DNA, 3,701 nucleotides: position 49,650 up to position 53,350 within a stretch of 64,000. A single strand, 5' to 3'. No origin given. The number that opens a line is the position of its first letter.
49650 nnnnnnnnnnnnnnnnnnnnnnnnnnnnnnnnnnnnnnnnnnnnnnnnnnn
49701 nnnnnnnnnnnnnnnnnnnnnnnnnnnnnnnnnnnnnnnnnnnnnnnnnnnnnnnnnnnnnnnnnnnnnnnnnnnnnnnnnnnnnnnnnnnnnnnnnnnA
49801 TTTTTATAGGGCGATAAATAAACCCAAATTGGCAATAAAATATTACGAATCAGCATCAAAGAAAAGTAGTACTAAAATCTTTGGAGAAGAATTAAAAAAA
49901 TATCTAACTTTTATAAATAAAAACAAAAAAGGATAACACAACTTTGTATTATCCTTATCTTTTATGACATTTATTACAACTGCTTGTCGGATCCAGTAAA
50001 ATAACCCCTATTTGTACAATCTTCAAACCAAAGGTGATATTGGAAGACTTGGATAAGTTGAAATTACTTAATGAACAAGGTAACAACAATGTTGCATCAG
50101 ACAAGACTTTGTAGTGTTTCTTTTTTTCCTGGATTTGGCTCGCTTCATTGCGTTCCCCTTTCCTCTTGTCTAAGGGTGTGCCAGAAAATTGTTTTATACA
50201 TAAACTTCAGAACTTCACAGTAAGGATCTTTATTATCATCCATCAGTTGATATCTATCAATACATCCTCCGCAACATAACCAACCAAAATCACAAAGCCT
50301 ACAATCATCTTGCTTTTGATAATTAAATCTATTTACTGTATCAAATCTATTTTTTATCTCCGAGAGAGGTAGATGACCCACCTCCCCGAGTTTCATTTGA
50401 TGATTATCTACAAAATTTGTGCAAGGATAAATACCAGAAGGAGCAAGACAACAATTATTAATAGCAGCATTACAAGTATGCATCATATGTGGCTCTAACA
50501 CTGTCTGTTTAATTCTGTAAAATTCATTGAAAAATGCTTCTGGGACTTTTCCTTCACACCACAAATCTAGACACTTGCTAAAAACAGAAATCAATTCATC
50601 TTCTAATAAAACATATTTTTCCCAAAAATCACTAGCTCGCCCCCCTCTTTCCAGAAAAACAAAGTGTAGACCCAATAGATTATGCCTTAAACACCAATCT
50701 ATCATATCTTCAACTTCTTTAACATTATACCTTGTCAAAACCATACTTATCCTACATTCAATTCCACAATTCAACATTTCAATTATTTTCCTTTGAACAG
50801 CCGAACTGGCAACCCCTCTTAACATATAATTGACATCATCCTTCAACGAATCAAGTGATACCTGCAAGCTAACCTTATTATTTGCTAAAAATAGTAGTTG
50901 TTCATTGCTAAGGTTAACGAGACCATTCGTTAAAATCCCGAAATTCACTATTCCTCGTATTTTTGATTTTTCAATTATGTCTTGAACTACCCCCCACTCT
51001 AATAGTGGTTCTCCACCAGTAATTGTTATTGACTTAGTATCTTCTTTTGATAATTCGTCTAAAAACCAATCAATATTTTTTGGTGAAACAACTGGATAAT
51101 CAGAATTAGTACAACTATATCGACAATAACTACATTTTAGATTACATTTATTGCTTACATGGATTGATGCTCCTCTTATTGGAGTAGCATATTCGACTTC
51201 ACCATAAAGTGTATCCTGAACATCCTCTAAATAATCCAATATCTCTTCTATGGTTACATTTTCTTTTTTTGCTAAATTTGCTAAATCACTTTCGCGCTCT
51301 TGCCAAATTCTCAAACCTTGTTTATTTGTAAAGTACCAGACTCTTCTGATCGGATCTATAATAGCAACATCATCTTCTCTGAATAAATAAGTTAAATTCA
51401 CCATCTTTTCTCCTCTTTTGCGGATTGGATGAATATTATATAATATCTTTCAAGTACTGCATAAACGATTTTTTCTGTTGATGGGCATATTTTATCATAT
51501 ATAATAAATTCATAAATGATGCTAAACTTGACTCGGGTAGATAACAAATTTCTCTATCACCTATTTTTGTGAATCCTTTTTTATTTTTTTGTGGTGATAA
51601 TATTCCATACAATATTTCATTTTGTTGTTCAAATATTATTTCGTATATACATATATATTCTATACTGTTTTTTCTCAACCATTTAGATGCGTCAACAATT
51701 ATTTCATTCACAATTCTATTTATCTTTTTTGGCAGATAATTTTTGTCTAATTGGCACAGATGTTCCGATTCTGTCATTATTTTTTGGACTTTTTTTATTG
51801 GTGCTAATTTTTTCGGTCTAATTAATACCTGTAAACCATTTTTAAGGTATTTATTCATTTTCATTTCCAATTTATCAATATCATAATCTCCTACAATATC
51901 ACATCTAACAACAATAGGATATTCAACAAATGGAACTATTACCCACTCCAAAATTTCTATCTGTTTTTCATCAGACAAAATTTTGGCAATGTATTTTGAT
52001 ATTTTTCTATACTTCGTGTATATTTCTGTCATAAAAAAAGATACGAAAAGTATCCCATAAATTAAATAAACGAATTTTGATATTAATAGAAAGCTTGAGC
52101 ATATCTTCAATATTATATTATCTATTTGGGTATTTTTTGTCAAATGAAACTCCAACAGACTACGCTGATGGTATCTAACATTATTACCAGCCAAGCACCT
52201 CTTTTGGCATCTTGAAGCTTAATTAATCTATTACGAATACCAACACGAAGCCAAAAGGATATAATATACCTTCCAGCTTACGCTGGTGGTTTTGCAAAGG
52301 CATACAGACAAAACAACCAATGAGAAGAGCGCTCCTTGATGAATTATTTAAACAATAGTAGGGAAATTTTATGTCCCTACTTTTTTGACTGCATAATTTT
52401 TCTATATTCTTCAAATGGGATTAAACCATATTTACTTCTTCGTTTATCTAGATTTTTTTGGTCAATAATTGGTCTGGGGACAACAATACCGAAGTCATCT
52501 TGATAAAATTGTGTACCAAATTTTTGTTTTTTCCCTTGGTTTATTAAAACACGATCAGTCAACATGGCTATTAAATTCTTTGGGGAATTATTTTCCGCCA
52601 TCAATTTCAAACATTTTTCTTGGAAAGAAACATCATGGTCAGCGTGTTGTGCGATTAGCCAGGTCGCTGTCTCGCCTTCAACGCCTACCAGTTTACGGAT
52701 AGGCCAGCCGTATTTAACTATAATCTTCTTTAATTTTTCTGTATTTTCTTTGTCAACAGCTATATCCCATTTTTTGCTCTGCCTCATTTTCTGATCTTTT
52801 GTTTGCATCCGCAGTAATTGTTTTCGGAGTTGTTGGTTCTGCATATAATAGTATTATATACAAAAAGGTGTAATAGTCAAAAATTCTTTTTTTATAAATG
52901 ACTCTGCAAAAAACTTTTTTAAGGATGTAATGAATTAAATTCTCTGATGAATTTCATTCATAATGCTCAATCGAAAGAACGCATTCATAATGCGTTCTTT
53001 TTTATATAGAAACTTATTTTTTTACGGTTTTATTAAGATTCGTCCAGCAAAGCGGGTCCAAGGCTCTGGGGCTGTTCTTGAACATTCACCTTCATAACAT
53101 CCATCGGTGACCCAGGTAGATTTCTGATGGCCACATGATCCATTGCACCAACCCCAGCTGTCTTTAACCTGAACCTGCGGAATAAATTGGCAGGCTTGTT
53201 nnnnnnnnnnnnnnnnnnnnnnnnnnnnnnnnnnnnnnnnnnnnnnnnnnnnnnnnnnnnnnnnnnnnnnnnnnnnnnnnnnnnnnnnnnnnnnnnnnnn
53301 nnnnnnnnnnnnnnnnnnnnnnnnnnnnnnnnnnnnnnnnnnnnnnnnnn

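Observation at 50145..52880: Radical-SAM/SPASM maturase with N-terminal RRE in a four-gene operon; putative RiPP cluster with no obvious precursor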

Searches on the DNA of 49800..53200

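Call 105: search_rna_families(source=window, start=49800, end=53200, threshold=evalue, max_evalue=1)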
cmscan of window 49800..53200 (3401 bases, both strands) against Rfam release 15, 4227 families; matches with E-value up to 1: 0.
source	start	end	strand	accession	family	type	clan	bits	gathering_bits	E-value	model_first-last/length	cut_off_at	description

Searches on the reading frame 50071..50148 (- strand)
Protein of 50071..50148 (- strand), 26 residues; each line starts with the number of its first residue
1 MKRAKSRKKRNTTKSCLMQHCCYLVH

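Call 41: search_protein_families(library=ncbifam, proteins=[window:50071-50148:-], max_evalue=10)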
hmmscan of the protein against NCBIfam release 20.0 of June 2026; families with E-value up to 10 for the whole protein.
seq(26 aa): 0 families

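Call 94: search_protein_families(library=pfam, proteins=[window:50071-50148:-], max_evalue=10)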
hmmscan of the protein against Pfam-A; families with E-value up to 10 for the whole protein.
seq(26 aa): 0 families
